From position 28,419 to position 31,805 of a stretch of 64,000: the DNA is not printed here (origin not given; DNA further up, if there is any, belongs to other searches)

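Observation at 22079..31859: A ~9.7 kb block (LAL regulator, giant surface protein, lipoprotein) separates an AAA+ ATPase gene from its presumed VWA partner gene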

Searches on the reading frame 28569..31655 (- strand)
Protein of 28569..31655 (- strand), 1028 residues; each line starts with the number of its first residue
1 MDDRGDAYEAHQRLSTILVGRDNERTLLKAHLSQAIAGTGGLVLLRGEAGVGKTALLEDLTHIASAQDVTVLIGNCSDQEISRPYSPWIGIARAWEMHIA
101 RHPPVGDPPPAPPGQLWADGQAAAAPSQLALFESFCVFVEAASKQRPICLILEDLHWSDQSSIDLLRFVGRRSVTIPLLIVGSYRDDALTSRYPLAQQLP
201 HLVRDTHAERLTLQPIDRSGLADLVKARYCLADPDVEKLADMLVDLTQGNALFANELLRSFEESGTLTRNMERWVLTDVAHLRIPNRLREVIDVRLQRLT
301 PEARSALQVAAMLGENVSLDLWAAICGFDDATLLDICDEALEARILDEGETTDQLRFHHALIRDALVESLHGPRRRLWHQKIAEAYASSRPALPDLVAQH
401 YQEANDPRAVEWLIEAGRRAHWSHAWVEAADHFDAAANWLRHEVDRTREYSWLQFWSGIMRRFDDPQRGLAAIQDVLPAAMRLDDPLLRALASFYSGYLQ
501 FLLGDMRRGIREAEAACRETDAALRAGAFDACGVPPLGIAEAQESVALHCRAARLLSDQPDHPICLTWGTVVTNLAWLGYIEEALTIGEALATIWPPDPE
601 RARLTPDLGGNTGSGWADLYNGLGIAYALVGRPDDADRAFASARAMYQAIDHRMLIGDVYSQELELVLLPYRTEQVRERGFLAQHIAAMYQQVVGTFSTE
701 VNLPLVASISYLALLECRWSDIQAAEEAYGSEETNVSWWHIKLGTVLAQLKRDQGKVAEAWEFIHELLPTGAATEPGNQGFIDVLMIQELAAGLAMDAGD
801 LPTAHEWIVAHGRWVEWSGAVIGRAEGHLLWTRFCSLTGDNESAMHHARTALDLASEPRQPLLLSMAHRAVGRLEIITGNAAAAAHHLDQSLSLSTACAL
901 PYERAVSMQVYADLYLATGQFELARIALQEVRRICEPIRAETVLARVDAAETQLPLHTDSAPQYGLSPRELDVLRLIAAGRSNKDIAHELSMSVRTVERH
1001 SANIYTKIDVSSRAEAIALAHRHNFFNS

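Call 3: search_protein_families(library=pfam, proteins=[window:28569-31655:-], max_evalue=0.01)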
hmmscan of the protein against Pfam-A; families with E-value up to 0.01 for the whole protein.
window:28569-31655:- (1028 aa): 7 families
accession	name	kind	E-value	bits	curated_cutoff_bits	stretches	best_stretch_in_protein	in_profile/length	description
PF13191.12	AAA_16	-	1.4e-24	87.9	32.6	1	18-181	2-167/167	AAA ATPase domain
PF00196.25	GerE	-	4.5e-18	65.1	23.5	1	966-1020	3-57/57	Bacterial regulatory proteins, luxR family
PF13424.12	TPR_12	-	6.6e-09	36.3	30.1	1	866-936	5-76/77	Tetratricopeptide repeat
PF10923.14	BrxC_BrxD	-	0.00044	19.7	22.2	1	14-72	23-81/414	BREX system ATP-binding protein BrxC/D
PF07719.23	TPR_2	-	0.00082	19.8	27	0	617-644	1-28/34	Tetratricopeptide repeat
PF13401.12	AAA_22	-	0.0011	19.8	27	1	39-182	4-122/130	AAA domain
PF08281.18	Sigma70_r4_2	-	0.0027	17.8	25.7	0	966-1000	11-46/54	Sigma-70, region 4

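Call 4: search_protein_families(library=ncbifam, proteins=[window:28569-31655:-], max_evalue=0.01)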
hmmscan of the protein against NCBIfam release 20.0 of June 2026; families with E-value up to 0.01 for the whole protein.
window:28569-31655:- (1028 aa): 31 families (the best 25 are shown)
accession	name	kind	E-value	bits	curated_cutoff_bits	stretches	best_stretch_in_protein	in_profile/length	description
TIGR03903.1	TOMM_kin_cyc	equivalog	1.5e-41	142.3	705.75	2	123-448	611-929/1267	TOMM system kinase/cyclase fusion protein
NF006900.1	PRK09390.1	equivalog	8.2e-13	48.3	255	1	965-1021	142-198/203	response regulator FixJ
NF052445.1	RespRegMctR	equivalog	2.6e-12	46.6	300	1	961-1021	140-200/205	two-component system response regulator MctR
NF003420.0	PRK04841.1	equivalog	4.7e-12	44.8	537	1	965-1021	838-894/903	HTH-type transcriptional regulator MalT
NF047785.1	respo_reg_MadR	equivalog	1e-11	44.6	300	1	956-1023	139-206/209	MadR family response regulator transcription factor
NF052366.1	photon_PedR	equivalog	3.1e-11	43.3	120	1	966-1019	3-56/74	photosynthetic electron transport-dependent transcriptional regulator PedR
TIGR03020.2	EpsA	equivalog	4.2e-11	42.9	170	1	942-1020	165-245/247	XrtB/PEP-CTERM-associated transcriptional regulator EpsA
NF007403.0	PRK09935.1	equivalog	4.8e-11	42.7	271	1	958-1024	142-208/210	fimbria biosynthesis transcriptional regulator FimZ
NF011896.0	PRK15369.1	equivalog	5.5e-11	42.5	242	1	960-1022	144-206/211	two component system response regulator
TIGR03541.1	reg_near_HchA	equivalog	1.8e-10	40.7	215.6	1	964-1022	170-228/232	PA1136 family autoinducer-binding transcriptional regulator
NF007935.0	PRK10651.1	equivalog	1.7e-09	37.1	250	1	945-1024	135-214/216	two-component system response regulator NarL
NF007708.0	PRK10403.1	equivalog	5.4e-09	35.8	343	1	959-1019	147-207/215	nitrate/nitrite response regulator protein NarP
NF040749.1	tetrathio_RR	equivalog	3.2e-08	33.5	290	1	965-1018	133-186/191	tetrathionate respiration response regulator TtrR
NF041232.1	BagY_FevT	exception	3.2e-08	32.9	700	1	963-1017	294-348/367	LuxR family transcriptional regulator BagY/FevT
NF007018.1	PRK09483.1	equivalog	5.2e-08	32.8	280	1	863-1027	52-210/217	UvrY/SirA/GacA family response regulator transcription factor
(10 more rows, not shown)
